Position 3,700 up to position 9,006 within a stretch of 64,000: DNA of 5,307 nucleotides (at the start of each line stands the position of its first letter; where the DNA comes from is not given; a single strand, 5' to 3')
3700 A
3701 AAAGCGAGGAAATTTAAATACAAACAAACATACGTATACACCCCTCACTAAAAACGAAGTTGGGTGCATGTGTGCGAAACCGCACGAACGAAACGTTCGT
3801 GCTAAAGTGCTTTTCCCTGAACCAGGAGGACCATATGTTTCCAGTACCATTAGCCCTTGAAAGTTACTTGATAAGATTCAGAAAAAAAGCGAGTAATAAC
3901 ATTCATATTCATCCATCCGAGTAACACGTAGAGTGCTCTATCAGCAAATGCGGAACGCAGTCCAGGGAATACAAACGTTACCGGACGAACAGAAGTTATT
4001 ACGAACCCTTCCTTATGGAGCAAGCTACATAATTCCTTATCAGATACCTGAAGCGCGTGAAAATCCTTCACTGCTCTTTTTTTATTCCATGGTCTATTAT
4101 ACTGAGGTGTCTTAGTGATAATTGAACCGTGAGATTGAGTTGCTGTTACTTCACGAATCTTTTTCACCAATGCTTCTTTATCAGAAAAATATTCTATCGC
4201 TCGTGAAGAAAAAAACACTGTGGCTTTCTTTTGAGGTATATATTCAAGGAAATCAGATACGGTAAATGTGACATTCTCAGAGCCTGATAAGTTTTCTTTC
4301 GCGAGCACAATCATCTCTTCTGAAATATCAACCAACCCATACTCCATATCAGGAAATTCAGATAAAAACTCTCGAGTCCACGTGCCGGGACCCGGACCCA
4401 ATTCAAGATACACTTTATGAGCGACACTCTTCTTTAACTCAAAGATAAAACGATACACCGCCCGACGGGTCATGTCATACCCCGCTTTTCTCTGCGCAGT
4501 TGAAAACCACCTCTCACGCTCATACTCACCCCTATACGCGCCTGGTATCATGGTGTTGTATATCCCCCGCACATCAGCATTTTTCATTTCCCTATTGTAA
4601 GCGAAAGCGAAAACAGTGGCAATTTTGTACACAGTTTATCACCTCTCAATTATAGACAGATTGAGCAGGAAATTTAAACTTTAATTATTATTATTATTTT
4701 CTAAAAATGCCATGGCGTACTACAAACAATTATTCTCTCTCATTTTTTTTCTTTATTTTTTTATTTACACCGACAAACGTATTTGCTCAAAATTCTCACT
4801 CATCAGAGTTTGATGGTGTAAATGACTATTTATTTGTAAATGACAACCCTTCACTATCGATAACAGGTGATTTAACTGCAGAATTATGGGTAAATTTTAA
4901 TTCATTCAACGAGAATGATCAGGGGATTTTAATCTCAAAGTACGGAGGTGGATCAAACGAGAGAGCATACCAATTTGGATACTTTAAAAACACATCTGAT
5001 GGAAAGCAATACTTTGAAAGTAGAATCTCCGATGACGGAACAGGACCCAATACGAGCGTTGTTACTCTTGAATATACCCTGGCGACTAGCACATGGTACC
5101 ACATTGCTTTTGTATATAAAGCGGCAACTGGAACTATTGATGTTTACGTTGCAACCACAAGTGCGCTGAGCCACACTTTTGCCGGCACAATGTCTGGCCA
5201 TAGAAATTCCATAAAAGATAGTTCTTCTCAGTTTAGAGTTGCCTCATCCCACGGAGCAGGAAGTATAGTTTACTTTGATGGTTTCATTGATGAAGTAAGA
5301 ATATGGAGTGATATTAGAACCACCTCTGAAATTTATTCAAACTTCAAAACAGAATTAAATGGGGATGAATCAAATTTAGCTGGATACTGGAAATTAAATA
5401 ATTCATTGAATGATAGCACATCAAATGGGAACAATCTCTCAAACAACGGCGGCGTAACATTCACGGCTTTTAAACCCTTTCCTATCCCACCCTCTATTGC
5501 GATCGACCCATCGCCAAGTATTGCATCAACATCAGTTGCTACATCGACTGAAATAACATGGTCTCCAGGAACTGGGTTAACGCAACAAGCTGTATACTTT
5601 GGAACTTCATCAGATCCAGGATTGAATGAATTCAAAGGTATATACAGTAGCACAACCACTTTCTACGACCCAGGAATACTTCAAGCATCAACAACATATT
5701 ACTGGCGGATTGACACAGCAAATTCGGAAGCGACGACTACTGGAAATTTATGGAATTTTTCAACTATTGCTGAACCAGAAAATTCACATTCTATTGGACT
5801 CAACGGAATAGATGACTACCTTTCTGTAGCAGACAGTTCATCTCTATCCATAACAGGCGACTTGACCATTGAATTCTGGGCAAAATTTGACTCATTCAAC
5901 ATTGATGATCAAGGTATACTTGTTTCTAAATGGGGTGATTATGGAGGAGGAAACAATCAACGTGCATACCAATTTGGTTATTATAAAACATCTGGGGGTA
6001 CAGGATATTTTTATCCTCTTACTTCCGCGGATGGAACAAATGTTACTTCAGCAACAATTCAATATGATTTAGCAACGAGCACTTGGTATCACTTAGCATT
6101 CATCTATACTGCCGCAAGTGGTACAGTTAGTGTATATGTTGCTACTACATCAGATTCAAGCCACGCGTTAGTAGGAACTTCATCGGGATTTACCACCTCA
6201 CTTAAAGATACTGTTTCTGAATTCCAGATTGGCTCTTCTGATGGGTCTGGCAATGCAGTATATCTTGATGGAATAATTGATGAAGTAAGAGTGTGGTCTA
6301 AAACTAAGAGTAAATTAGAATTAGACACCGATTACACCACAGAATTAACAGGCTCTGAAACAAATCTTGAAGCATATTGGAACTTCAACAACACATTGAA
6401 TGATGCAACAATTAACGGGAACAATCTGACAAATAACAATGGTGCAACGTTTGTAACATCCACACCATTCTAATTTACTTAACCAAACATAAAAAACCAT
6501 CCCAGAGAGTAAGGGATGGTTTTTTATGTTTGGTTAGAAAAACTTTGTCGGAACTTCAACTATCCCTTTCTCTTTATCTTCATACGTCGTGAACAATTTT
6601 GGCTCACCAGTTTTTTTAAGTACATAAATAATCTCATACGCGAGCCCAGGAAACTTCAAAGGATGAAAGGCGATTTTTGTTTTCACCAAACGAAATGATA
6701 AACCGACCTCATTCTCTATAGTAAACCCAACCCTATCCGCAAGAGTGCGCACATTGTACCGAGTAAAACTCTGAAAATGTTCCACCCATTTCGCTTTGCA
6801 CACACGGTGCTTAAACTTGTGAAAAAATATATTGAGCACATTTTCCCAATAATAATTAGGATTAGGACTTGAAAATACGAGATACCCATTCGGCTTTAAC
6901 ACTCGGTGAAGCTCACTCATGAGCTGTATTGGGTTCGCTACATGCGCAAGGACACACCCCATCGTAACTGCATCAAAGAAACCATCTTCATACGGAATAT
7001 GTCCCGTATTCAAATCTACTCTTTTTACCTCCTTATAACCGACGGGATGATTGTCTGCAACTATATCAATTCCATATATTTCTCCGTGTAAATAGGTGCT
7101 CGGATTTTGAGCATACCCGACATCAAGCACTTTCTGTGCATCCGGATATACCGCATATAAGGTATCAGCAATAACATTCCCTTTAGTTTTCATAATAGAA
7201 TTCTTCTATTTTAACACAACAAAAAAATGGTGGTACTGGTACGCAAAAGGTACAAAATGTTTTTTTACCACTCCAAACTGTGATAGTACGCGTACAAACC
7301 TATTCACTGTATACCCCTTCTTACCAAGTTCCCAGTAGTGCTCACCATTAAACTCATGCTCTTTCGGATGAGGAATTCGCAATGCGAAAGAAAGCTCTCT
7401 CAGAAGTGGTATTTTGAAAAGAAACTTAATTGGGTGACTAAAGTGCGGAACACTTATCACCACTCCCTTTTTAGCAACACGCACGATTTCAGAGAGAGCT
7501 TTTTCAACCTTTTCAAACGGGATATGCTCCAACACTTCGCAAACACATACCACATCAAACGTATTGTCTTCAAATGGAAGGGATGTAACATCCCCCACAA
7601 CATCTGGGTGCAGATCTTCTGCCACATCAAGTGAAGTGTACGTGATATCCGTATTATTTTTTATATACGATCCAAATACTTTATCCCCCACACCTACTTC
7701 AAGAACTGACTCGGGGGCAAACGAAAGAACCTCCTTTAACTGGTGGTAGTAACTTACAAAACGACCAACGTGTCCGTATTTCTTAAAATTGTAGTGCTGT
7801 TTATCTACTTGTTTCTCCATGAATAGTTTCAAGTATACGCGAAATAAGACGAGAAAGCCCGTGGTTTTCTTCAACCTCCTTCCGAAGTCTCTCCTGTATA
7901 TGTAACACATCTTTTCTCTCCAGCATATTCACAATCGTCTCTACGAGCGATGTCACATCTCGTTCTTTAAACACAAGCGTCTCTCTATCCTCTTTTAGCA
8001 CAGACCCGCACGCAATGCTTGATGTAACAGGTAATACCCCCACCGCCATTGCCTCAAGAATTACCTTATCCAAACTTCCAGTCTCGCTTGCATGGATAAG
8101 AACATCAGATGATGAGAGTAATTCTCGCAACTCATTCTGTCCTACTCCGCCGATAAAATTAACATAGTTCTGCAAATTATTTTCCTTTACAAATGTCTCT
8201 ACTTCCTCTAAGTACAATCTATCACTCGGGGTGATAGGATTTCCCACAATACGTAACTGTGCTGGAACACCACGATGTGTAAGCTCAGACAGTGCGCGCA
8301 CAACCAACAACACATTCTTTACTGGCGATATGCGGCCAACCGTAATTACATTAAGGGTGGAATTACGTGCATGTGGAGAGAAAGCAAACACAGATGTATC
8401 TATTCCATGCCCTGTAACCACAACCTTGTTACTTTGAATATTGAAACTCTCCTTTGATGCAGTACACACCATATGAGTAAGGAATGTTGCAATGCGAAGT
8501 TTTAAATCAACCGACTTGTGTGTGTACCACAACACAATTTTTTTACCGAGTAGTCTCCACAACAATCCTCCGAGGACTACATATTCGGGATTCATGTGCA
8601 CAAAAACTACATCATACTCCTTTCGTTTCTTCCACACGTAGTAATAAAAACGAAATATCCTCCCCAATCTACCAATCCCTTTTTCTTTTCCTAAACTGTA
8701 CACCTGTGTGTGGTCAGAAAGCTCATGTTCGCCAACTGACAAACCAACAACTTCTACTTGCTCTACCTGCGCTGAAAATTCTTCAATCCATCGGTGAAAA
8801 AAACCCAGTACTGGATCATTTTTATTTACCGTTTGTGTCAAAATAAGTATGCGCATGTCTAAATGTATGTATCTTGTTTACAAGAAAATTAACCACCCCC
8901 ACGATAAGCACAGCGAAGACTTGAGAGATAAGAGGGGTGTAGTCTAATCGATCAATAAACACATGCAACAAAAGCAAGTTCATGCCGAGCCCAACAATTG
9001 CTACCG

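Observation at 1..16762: Candidate phosphono-glycan cell-surface decoration system (the main candidate for a new system in this window)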

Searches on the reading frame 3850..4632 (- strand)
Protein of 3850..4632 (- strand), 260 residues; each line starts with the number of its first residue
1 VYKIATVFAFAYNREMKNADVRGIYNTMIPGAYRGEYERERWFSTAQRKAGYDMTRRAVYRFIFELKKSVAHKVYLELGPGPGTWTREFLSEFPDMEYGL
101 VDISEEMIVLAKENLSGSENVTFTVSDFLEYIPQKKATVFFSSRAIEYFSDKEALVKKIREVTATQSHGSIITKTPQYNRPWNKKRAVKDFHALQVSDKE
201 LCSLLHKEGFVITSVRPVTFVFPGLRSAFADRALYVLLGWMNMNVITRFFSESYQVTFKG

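Call 7: search_protein_families(library=pfam, proteins=[window:3850-4632:-], max_evalue=0.01)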
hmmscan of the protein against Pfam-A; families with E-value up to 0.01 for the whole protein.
window:3850-4632:- (260 aa): 9 families
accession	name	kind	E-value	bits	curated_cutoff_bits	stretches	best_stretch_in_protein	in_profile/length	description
PF13847.12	Methyltransf_31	-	1e-11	45.2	27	1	72-171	4-109/145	Methyltransferase domain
PF13649.12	Methyltransf_25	-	1.6e-11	45.1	27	1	76-164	2-94/97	Methyltransferase domain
PF08242.18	Methyltransf_12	-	3.1e-10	41.1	30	1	76-163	1-92/98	Methyltransferase domain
PF08241.18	Methyltransf_11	-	4.5e-08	34.1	21.2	1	76-164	1-88/95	Methyltransferase domain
PF13489.12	Methyltransf_23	-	8.1e-08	32.6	27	1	66-214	17-163/164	Methyltransferase domain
PF00891.24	Methyltransf_2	-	0.00058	19.7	22.3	1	74-172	65-163/210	O-methyltransferase domain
PF00398.26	RrnaAD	-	0.0028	17.2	24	1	75-138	34-95/263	Ribosomal RNA adenine dimethylase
PF05175.20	MTS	-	0.0054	16.8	23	1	66-137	27-99/170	Methyltransferase small domain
PF10017.15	Methyltransf_33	-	0.0083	15.7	23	0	66-154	56-156/304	Histidine-specific methyltransferase, SAM-dependent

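Call 38: search_protein_families(library=ncbifam, proteins=[window:3850-4632:-], max_evalue=0.01)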
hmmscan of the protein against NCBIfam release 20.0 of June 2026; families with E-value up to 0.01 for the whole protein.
window:3850-4632:- (260 aa): 10 families
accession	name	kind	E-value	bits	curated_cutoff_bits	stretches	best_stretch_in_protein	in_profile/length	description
TIGR02072.1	BioC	equivalog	1.8e-12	47.6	184.95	1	44-165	13-126/244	malonyl-ACP O-methyltransferase BioC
NF002463.0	PRK01683.1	equivalog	6.3e-08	32.5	297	1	72-163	32-120/258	trans-aconitate 2-methyltransferase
NF001080.0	PRK00121.2-2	equivalog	4.3e-06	26.1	132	1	71-124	46-101/224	tRNA (guanosine(46)-N7)-methyltransferase TrmB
NF010703.0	PRK14103.1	equivalog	4.5e-06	26.3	320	1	56-161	15-114/256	trans-aconitate 2-methyltransferase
TIGR03534.1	RF_mod_PrmC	equivalog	5.6e-05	22.7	199.1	1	66-136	84-156/253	peptide chain release factor N(5)-glutamine methyltransferase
TIGR02021.1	BchM-ChlM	equivalog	0.00083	18.8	158.9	1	70-178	53-159/218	magnesium protoporphyrin IX methyltransferase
NF000499.2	Erm23S_rRNA_broad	equivalog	0.0053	16.2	212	1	56-142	9-92/244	23S ribosomal RNA methyltransferase Erm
TIGR04371.1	methyltran_NanM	subfamily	0.0065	16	44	1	71-146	149-229/273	putative sugar O-methyltransferase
TIGR00536.1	hemK_fam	subfamily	0.0099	15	115.5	0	69-138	112-184/286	HemK family protein methyltransferase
NF008823.0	PRK11873.1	subfamily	0.01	15.4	263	0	101-168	108-178/272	arsenite methyltransferase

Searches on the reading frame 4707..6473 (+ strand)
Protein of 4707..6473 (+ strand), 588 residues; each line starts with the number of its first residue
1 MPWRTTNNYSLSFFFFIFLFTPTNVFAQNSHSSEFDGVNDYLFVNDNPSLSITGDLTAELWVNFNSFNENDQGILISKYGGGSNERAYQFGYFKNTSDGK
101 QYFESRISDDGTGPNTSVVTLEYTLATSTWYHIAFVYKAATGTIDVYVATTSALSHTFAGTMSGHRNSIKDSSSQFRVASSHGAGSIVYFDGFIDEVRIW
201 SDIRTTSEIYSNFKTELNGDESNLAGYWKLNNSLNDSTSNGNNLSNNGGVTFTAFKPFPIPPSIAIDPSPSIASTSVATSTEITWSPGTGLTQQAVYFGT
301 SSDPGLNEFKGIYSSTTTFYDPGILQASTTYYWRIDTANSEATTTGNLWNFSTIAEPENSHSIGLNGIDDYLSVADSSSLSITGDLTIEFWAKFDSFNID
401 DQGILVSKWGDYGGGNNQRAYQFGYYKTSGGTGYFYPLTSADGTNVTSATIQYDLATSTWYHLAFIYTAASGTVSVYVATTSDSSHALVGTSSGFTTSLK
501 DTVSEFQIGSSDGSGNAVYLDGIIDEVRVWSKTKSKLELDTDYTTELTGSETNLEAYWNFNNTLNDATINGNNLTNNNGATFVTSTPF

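Call 7: search_protein_families(library=pfam, proteins=[window:4707-6473:+], max_evalue=0.01)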
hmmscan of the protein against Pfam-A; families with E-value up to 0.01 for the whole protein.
window:4707-6473:+ (588 aa): 1 family
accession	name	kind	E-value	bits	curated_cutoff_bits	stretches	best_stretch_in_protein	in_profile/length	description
PF13385.13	Laminin_G_3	-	2.7e-38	131.9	27.6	2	36-209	1-150/151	Concanavalin A-like lectin/glucanases superfamily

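Call 62: search_protein_families(library=ncbifam, proteins=[window:4707-6473:+], max_evalue=0.001)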
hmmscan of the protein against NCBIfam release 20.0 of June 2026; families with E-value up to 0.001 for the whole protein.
window:4707-6473:+ (588 aa): 1 family
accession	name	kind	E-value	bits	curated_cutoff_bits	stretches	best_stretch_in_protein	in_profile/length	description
NF052521.1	TafC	equivalog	2.9e-15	56.3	410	2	33-223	195-370/373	TafC family fimbrial protein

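Call 67: search_protein_families(library=padloc, proteins=[window:4707-6473:+], max_evalue=0.001)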
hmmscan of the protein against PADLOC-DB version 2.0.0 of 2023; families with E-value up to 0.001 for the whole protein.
window:4707-6473:+ (588 aa): 0 families

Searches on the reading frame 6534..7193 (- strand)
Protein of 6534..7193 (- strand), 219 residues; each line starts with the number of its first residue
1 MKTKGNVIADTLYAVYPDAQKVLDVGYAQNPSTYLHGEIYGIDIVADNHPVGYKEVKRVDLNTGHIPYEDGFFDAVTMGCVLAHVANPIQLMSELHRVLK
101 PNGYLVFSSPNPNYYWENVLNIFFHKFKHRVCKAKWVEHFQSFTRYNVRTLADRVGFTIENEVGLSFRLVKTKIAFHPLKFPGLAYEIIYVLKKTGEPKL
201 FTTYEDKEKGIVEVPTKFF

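Call 7: search_protein_families(library=pfam, proteins=[window:6534-7193:-], max_evalue=0.01)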
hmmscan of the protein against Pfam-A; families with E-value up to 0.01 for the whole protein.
window:6534-7193:- (219 aa): 8 families
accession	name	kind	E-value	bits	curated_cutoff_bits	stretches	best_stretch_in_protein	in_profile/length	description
PF08241.18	Methyltransf_11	-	1e-13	52.2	21.2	1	32-107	11-95/95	Methyltransferase domain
PF13489.12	Methyltransf_23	-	2.4e-13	50.6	27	1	36-160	45-162/164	Methyltransferase domain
PF13847.12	Methyltransf_31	-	1.1e-09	38.6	27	1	52-111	52-113/145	Methyltransferase domain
PF08242.18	Methyltransf_12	-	2e-07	32.1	30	1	52-105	44-98/98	Methyltransferase domain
PF13649.12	Methyltransf_25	-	4.7e-06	27.6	27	1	39-103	24-97/97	Methyltransferase domain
PF01209.24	Ubie_methyltran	-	8.3e-05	22.5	20.1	1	52-106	96-150/233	ubiE/COQ5 methyltransferase family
PF03141.22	Methyltransf_29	-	0.00021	20.5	23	1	61-113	170-223/506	Putative S-adenosyl-L-methionine-dependent methyltransferase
PF20922.3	Anamorsin_N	-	0.0093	16.1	27.1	0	65-110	44-90/163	Anamorsin, N-terminal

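Call 38: search_protein_families(library=ncbifam, proteins=[window:6534-7193:-], max_evalue=0.01)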
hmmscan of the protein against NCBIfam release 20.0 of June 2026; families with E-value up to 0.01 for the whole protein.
window:6534-7193:- (219 aa): 24 families
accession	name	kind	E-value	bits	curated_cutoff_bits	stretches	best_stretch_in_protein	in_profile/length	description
NF045667.1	MTase_DVU1556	equivalog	7.5e-12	45.2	155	1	17-108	21-120/213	DVU_1556 family methyltransferase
NF001243.0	PRK00216.1-4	equivalog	4.3e-08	32.8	235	1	37-124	73-170/237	demethylmenaquinone methyltransferase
TIGR02752.1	MenG_heptapren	equivalog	6.5e-08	32.4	419.85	1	53-125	95-169/231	demethylmenaquinone methyltransferase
NF001241.0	PRK00216.1-2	equivalog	4.4e-07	29.8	327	1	54-120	91-162/231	demethylmenaquinone methyltransferase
NF052510.1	methyltran_MpqE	exception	8.2e-07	28.6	335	1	54-110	98-157/234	methyl-plastoquinone biosynthesis methyltransferase MpqE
TIGR01983.1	UbiG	equivalog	2e-06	27.3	102.95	1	70-174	114-217/228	bifunctional 2-polyprenyl-6-hydroxyphenol methylase/3-demethylubiquinol 3-O-methyltransferase UbiG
TIGR01934.1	MenG_MenH_UbiE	subfamily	2e-06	27.3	158.35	1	55-125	89-161/223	ubiquinone/menaquinone biosynthesis methyltransferase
NF001244.0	PRK00216.1-5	equivalog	2.5e-06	27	216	1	56-107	102-153/236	bifunctional demethylmenaquinone methyltransferase/2-methoxy-6-polyprenyl-1,4-benzoquinol methylase UbiE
NF041675.1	sarc_dimgly_tmase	equivalog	1.1e-05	25.6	550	1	56-110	118-172/278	sarcosine/dimethylglycine N-methyltransferase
NF040539.1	AST_met_ArsM_2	exception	1.5e-05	25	240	1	62-108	118-164/262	putative arsinothricin biosynthesis methyltransferase ArsM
NF008823.0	PRK11873.1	subfamily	2.7e-05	23.8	263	1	50-108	124-182/272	arsenite methyltransferase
NF001240.0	PRK00216.1-1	equivalog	3.9e-05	22.8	378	1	55-107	116-171/251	bifunctional demethylmenaquinone methyltransferase/2-methoxy-6-polyprenyl-1,4-benzoquinol methylase UbiE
TIGR00452.1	TIGR00452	equivalog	5e-05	22.3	275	1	52-107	164-219/316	tRNA 5-methoxyuridine(34)/uridine 5-oxyacetic acid(34) synthase CmoB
TIGR02081.1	metW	equivalog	0.00056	19.5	189.5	1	55-125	58-124/194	methionine biosynthesis protein MetW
TIGR02072.1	BioC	equivalog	0.0007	19.5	184.95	1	32-110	54-135/244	malonyl-ACP O-methyltransferase BioC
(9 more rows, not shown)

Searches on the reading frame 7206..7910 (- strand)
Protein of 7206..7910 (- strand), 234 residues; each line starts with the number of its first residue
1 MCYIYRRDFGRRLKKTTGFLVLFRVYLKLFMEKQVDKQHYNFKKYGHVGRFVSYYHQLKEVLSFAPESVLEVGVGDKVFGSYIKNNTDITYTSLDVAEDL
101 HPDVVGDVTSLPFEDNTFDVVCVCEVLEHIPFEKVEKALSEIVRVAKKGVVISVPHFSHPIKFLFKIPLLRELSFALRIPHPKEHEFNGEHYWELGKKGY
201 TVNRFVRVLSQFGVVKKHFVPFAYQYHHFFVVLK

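Call 7: search_protein_families(library=pfam, proteins=[window:7206-7910:-], max_evalue=0.01)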
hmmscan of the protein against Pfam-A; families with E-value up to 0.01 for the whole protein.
window:7206-7910:- (234 aa): 8 families
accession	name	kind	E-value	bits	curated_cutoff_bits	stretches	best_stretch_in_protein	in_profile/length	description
PF08241.18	Methyltransf_11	-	1.3e-13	51.8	21.2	1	86-151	23-92/95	Methyltransferase domain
PF13649.12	Methyltransf_25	-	1.9e-09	38.5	27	1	104-149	51-96/97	Methyltransferase domain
PF13489.12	Methyltransf_23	-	1.6e-06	28.4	27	1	62-152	17-114/164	Methyltransferase domain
PF01209.24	Ubie_methyltran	-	4.9e-06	26.5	20.1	1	104-168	103-165/233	ubiE/COQ5 methyltransferase family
PF08242.18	Methyltransf_12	-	2.4e-05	25.4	30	1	108-150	55-96/98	Methyltransferase domain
PF13847.12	Methyltransf_31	-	4.5e-05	23.6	27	1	105-158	60-113/145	Methyltransferase domain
PF05148.21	Methyltransf_8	-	6e-05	23.5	27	1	66-154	73-156/219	Hypothetical methyltransferase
PF07021.18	MetW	-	0.0025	17.9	21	0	111-159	69-114/193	Methionine biosynthesis protein MetW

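Call 38: search_protein_families(library=ncbifam, proteins=[window:7206-7910:-], max_evalue=0.01)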
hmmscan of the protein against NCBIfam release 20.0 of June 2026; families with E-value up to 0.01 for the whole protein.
window:7206-7910:- (234 aa): 20 families
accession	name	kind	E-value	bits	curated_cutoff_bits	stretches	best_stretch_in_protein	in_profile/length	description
NF041255.1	mycofact_MftM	equivalog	1.9e-12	47.1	200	1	104-160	191-247/289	mycofactocin oligosaccharide methyltransferase MftM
NF001241.0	PRK00216.1-2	equivalog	8.9e-10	38.6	327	1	87-167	79-160/231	demethylmenaquinone methyltransferase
NF001240.0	PRK00216.1-1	equivalog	1.7e-06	27.3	378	1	104-164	120-178/251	bifunctional demethylmenaquinone methyltransferase/2-methoxy-6-polyprenyl-1,4-benzoquinol methylase UbiE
NF004452.0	PRK05785.1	equivalog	2.5e-06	27.2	207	1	65-155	51-147/228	hypothetical protein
NF045823.1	PthPhpthDimycoMt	equivalog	3.6e-06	26.3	300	1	52-150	53-162/256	phthiotriol/phenolphthiotriol dimycocerosates methyltransferase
TIGR02081.1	metW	equivalog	5.9e-06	26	189.5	1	112-159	70-114/194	methionine biosynthesis protein MetW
NF045825.1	FAmtase_mtf2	equivalog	9.4e-06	25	400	1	52-148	45-152/248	fatty-acid O-methyltransferase Mtf2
TIGR01934.1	MenG_MenH_UbiE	subfamily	1e-05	25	158.35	1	104-162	93-149/223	ubiquinone/menaquinone biosynthesis methyltransferase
NF001243.0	PRK00216.1-4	equivalog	1.5e-05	24.4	235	1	104-166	103-163/237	demethylmenaquinone methyltransferase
NF001244.0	PRK00216.1-5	equivalog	0.00012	21.5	216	1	105-165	106-164/236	bifunctional demethylmenaquinone methyltransferase/2-methoxy-6-polyprenyl-1,4-benzoquinol methylase UbiE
NF052510.1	methyltran_MpqE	exception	0.00013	21.4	335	1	106-166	105-163/234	methyl-plastoquinone biosynthesis methyltransferase MpqE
NF001242.0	PRK00216.1-3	equivalog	0.00015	21.3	351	1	104-159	127-180/258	bifunctional demethylmenaquinone methyltransferase/2-methoxy-6-polyprenyl-1,4-benzoquinol methylase UbiE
NF045882.1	PLipidMtase_Leg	equivalog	0.0002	21.2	390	1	105-160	96-152/207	phospholipid N-methyltransferase PmtA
TIGR02752.1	MenG_heptapren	equivalog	0.00025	20.7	419.85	1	104-166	101-161/231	demethylmenaquinone methyltransferase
NF047649.1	MTase_UXPK_star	exception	0.00027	20.1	460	1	105-150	134-177/283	methyltransferase/UXPK-star double selenoprotein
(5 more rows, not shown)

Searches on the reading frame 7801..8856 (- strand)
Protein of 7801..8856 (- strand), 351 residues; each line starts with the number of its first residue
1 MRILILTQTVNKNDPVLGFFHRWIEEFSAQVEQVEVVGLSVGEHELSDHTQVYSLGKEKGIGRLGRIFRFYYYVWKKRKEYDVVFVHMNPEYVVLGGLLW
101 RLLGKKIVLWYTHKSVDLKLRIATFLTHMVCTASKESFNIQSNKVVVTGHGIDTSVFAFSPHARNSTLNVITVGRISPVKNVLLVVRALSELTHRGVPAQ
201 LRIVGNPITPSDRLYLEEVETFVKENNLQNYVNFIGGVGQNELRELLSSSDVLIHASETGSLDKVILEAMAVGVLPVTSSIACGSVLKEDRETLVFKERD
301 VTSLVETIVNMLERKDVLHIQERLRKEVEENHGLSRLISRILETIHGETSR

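Call 7: search_protein_families(library=pfam, proteins=[window:7801-8856:-], max_evalue=0.01)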
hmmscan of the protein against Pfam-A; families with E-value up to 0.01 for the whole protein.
window:7801-8856:- (351 aa): 5 families
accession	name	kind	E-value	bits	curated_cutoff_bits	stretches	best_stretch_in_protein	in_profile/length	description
PF13692.12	Glyco_trans_1_4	-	9.1e-22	78.3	27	1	169-313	3-141/142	Glycosyl transferases group 1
PF00534.26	Glycos_transf_1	-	1.1e-21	77.5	26.4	1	169-320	17-161/172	Glycosyl transferases group 1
PF20706.3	GT4-conflict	-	3.7e-06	26.6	26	1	144-284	173-315/385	Family 4 Glycosyltransferase in conflict systems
PF13477.12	Glyco_trans_4_2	-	0.0015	19.1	23.4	1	19-110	12-104/139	Glycosyl transferase 4-like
PF13439.12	Glyco_transf_4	-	0.0071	16.8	28.5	0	25-116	13-107/170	Glycosyltransferase Family 4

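Call 62: search_protein_families(library=ncbifam, proteins=[window:7801-8856:-], max_evalue=0.001)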
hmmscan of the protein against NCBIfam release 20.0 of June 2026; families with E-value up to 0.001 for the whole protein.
window:7801-8856:- (351 aa): 28 families (the best 25 are shown)
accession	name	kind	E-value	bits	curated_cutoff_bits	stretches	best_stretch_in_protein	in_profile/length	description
NF041876.1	EPS_EpsE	equivalog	2.5e-24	86.2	400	1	122-333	164-381/389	exopolysaccharide biosynthesis GT4 family glycosyltransferase EpsE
NF038255.1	exopoly_VpsD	equivalog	9.8e-17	60.9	300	1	103-313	144-341/381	VpsD family glycosyltransferase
TIGR03999.1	thiol_BshA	equivalog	1.3e-16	60.5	273.7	1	164-340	196-365/375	N-acetyl-alpha-D-glucosaminyl L-malate synthase BshA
TIGR03088.1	stp2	hypoth_equivalog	1.6e-14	53.8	409.05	1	140-340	157-365/374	TIGR03088 family PEP-CTERM/XrtA system glycosyltransferase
NF041010.1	glycosy_Agl16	equivalog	7.6e-13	48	575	1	139-325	152-329/352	glycosylation protein Agl16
NF038229.1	Glyco4_Geo_Pelo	equivalog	4e-12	45.8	400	1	123-314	114-301/338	GPMC system family 4 glycosyltransferase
TIGR04005.1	wcaL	equivalog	4.5e-12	45.6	537.6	1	138-333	192-391/406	colanic acid biosynthesis glycosyltransferase WcaL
NF038011.1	PelF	equivalog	5.4e-12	45.5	100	1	143-284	280-418/489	GT4 family glycosyltransferase PelF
NF046085.1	XrtY_assoc_Gly1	equivalog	8.4e-11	41.3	400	1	158-343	204-379/387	XrtY-associated glycosyltransferase XYAG1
NF053787.1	GlcN_PG_synth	equivalog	1.1e-10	40.9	480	1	234-344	246-355/361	N-acetylglucosaminyl phosphatidylglycerol synthase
TIGR04047.1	MSMEG_0565_glyc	hypoth_equivalog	5.6e-10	38.9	259.85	1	168-325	194-352/373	MSMEG_0565 family glycosyltransferase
NF047684.1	TeichurnBiosyTuaC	equivalog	1.4e-09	37.4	550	1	219-336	259-377/391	teichuronic acid biosynthesis protein TuaC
NF050063.1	ProtGlycPglJ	equivalog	1.1e-08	34.6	500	1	169-319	196-337/363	N-acetylgalactosamine-N,N'-diacetylbacillosaminyl-diphospho-undecaprenol 4-alpha-N-acetylgalactosaminyltransferase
NF038295.1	EPS_HpsP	equivalog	1.2e-07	31.1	550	1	167-316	207-354/388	hormogonium polysaccharide biosynthesis glycosyltransferase HpsP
NF047880.1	glyco_SdgA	exception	1.9e-07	30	800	1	167-318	315-460/488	serine-aspartate repeat adhesin O-glycosyltransferase SdgA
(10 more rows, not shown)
